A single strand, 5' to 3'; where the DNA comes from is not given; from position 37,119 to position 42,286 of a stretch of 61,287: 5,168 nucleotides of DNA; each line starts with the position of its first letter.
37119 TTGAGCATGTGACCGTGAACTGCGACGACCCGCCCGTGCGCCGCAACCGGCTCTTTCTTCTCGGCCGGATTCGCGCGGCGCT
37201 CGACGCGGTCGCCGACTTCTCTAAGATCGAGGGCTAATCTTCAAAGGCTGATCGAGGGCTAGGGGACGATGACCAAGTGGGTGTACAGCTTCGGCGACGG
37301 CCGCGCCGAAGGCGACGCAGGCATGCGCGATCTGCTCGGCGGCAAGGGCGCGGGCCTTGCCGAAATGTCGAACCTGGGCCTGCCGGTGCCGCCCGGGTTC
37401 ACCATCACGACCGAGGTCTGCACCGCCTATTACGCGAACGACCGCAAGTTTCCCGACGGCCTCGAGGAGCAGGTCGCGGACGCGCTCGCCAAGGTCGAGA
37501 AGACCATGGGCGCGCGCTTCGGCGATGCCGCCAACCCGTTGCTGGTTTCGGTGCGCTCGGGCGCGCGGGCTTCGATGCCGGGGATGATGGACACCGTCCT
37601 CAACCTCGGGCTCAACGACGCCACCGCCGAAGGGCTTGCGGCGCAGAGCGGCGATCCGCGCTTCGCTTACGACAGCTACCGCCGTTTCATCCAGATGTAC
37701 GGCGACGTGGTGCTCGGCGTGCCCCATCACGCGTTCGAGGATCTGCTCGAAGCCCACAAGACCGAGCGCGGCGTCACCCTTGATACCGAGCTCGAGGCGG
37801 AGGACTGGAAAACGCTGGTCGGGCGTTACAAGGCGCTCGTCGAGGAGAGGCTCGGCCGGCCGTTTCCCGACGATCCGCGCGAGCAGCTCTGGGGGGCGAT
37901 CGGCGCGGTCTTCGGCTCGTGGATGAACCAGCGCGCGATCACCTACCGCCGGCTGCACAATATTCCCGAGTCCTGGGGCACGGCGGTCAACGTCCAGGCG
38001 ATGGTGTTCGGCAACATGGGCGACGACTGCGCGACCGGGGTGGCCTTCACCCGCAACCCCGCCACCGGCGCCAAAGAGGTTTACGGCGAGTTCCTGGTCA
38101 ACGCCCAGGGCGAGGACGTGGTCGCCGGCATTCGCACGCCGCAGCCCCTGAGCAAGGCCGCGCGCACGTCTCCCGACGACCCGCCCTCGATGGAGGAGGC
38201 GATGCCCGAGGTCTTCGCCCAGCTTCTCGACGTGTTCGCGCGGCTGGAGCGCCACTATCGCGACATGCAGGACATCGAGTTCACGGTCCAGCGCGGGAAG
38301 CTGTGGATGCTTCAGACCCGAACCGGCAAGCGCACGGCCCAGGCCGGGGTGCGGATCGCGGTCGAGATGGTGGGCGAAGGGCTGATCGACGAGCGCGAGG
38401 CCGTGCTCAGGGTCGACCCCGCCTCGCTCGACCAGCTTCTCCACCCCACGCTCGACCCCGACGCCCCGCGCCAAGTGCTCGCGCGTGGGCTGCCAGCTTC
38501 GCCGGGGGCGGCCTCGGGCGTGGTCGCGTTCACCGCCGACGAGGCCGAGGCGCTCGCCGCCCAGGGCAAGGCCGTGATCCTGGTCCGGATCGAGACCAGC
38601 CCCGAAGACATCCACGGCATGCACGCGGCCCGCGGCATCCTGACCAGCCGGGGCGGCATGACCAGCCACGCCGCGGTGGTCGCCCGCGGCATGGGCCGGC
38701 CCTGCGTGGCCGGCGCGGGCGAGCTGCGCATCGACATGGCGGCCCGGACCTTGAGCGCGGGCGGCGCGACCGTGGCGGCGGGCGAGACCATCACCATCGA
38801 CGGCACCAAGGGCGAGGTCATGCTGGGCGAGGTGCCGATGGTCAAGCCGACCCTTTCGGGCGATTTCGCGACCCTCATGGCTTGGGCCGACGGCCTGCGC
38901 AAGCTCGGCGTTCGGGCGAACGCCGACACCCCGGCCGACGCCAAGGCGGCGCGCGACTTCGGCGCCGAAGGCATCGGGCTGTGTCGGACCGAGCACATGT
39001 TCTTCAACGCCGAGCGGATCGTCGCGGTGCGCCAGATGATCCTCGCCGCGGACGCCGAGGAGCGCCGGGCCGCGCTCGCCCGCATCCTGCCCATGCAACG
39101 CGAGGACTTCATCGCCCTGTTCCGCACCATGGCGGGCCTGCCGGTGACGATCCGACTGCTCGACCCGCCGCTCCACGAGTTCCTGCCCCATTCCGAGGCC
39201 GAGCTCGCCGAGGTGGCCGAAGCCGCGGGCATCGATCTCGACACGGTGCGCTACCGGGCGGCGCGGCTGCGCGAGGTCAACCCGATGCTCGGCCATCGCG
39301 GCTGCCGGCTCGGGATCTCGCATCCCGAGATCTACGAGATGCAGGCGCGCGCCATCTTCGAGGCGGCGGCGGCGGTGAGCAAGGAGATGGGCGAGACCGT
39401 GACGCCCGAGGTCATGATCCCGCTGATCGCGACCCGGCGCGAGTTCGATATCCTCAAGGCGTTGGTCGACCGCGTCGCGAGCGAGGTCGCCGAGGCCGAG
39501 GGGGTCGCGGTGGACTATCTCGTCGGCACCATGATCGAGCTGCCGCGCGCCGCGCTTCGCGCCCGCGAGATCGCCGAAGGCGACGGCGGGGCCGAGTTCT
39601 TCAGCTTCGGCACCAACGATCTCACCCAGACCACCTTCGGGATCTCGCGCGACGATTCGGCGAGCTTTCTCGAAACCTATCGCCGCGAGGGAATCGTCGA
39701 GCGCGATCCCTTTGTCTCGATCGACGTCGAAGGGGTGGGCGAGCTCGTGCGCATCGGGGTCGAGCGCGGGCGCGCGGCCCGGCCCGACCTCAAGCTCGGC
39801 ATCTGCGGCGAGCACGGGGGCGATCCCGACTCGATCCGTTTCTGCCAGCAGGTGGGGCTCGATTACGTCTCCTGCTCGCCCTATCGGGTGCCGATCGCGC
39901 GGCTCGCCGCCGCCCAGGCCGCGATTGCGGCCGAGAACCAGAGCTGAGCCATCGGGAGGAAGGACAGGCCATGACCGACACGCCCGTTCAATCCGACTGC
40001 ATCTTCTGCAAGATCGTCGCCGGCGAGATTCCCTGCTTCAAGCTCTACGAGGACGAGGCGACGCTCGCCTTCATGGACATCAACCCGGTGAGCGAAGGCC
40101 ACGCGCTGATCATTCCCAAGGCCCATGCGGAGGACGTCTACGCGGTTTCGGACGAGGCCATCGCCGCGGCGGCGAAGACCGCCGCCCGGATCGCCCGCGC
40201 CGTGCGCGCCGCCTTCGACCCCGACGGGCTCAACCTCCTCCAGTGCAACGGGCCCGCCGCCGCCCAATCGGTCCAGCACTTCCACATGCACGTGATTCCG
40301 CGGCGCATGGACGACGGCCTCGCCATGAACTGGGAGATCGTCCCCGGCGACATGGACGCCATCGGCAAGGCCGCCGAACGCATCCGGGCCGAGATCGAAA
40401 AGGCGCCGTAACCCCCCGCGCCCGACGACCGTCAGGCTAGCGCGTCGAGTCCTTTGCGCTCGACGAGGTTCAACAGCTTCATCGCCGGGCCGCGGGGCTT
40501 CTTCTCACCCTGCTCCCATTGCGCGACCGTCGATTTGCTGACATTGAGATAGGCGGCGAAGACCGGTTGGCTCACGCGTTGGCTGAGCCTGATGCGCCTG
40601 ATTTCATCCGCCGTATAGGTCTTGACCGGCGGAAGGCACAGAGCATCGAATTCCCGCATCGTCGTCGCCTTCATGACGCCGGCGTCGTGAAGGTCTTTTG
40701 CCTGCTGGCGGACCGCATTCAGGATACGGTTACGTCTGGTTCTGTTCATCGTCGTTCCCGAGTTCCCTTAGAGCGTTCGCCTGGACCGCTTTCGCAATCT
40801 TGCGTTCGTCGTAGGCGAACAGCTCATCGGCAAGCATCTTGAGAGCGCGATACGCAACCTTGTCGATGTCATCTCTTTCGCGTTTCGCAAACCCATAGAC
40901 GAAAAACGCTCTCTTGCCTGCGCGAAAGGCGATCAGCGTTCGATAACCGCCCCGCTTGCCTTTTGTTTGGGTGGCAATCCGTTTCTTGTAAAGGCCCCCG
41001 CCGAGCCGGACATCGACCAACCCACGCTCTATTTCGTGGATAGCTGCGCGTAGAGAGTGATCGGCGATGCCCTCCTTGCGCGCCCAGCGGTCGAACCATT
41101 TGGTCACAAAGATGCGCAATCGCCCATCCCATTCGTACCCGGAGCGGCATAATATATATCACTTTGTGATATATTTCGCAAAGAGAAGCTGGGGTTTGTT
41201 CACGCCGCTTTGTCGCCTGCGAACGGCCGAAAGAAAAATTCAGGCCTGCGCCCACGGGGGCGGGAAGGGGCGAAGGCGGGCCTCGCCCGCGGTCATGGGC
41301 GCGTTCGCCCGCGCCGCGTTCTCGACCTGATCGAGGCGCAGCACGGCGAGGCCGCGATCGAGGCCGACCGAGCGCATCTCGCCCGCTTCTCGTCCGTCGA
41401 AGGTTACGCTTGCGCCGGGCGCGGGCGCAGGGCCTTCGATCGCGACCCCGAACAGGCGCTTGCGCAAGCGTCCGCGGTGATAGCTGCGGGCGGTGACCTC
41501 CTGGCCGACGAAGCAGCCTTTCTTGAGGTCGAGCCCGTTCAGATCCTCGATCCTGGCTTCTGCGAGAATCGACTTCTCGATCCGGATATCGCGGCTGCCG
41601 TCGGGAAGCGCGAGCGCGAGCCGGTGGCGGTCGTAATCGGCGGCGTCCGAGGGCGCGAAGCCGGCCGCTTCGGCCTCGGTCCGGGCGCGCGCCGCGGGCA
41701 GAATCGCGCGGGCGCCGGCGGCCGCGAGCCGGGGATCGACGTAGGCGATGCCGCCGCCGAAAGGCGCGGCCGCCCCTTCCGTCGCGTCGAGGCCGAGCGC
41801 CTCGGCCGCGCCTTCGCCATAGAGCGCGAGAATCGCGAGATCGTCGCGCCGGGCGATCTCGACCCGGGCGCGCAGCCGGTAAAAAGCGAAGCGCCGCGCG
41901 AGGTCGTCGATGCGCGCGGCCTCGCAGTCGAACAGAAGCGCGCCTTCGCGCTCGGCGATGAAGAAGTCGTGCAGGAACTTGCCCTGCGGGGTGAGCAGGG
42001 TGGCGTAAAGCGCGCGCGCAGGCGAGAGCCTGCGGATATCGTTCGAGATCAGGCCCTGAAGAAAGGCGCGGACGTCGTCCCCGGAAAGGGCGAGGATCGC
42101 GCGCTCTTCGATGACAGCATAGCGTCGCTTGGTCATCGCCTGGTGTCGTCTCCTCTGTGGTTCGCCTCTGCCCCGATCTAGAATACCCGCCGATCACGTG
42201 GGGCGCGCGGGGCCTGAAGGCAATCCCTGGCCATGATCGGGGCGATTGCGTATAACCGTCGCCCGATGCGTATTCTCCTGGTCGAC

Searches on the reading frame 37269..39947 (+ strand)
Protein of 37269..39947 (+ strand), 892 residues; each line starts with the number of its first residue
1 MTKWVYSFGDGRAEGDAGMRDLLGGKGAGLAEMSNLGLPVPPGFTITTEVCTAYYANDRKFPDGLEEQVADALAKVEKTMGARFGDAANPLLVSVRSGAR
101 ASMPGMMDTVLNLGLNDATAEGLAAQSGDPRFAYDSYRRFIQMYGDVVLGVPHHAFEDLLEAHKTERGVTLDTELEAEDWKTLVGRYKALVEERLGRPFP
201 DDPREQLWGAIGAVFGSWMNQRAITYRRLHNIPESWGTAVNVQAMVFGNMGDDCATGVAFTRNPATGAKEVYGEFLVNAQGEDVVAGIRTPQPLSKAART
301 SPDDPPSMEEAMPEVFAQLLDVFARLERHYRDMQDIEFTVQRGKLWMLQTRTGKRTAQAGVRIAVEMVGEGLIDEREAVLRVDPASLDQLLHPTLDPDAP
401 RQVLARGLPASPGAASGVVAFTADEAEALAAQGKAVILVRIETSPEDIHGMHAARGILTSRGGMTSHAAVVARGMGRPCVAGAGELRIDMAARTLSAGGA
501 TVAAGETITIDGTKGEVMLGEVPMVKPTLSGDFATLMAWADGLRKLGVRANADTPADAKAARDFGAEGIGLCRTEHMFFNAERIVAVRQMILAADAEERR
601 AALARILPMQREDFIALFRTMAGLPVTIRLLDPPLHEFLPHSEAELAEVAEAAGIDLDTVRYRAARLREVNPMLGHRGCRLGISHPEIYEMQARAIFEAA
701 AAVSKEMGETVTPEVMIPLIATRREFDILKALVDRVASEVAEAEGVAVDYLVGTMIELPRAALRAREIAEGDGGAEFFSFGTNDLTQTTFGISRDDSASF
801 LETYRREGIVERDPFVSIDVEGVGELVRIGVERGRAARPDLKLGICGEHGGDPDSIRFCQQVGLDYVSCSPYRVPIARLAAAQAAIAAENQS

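Call 8: search_protein_families(library=ncbifam, proteins=[window:37269-39947:+], max_evalue=0.001)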
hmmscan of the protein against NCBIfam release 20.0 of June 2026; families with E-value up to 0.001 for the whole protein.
window:37269-39947:+ (892 aa): 23 families
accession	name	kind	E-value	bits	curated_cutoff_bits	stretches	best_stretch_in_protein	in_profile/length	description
TIGR01828.1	pyru_phos_dikin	equivalog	0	1401.5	843.45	1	3-886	2-865/865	pyruvate, phosphate dikinase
NF004531.0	PRK05878.1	equivalog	8.8e-164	546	456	1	18-557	21-496/534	pyruvate, phosphate dikinase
NF005057.0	PRK06464.1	equivalog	5.7e-68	229.7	598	2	317-881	297-785/798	phosphoenolpyruvate synthase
TIGR01418.1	PEP_synth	equivalog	2.1e-58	198.3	739.75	2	318-875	292-773/784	pyruvate, water dikinase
TIGR01417.1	PTS_I_fam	equivalog_domain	1.1e-35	123.1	341.7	2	668-880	348-535/565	phosphoenolpyruvate--protein phosphotransferase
NF008382.0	PRK11177.1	equivalog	1.4e-25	90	824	2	668-797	349-468/575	phosphoenolpyruvate-protein phosphotransferase PtsI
NF004881.0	PRK06241.2-2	equivalog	9.7e-23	80.3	883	2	406-516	790-886/898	phosphoenolpyruvate synthase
NF004878.0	PRK06241.1-3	subfamily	6.1e-22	77.5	945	2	22-65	18-60/891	phosphoenolpyruvate synthase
NF008283.0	PRK11061.1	equivalog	6.5e-22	77.6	583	1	667-798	513-635/748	phosphoenolpyruvate--protein phosphotransferase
NF004883.0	PRK06241.2-4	equivalog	6.4e-16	57.7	1063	1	406-486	813-891/928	phosphoenolpyruvate synthase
NF004880.0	PRK06241.2-1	equivalog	1.5e-15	56.3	972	1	213-352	144-279/837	phosphoenolpyruvate synthase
NF052632.1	undecylprod_RedH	equivalog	1.5e-15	56.3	1350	1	18-57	12-51/880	undecylprodigiosin ligase RedH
NF052631.1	prodigiosin_PigC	equivalog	4.4e-14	51.3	1300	1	404-519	778-881/883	prodigiosin ligase PigC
NF004877.0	PRK06241.1-2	subfamily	9.3e-14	50.7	866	0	400-517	763-865/869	phosphoenolpyruvate synthase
NF041857.1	RIF_Ptrans_rph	equivalog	1.9e-12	46.4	999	1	399-494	758-845/864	rifamycin-inactivating phosphotransferase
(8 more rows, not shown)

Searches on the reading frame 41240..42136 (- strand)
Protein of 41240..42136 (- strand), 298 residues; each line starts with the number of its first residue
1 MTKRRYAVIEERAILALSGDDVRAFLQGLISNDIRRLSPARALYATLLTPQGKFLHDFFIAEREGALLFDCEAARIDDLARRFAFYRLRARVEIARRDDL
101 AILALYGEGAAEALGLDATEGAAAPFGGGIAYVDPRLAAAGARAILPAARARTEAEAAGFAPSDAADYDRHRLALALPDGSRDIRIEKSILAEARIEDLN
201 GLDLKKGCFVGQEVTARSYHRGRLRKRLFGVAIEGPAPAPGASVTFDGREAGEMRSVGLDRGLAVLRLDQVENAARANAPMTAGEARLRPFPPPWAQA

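Call 8: search_protein_families(library=ncbifam, proteins=[window:41240-42136:-], max_evalue=0.001)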
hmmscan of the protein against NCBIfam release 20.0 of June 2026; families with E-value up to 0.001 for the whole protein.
window:41240-42136:- (298 aa): 5 families
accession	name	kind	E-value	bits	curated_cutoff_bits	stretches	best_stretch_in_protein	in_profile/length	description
TIGR03317.2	CAF17_like_YgfZ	equivalog_domain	5.8e-19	68.5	49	1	168-268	1-109/113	CAF17-like 4Fe-4S cluster assembly/insertion protein YgfZ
NF007110.0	PRK09559.1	equivalog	7.4e-12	44.9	219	2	194-232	214-252/327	tRNA-modifying protein YgfZ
NF010093.0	PRK13579.1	equivalog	6.5e-11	41.6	459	1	15-119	63-166/371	glycine cleavage system aminomethyltransferase GcvT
NF001567.0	PRK00389.1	subfamily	1.4e-09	37.4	300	1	16-114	57-157/359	glycine cleavage system aminomethyltransferase GcvT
TIGR00528.1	gcvT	equivalog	2.2e-08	33.4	235.85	1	15-113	54-154/362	glycine cleavage system aminomethyltransferase GcvT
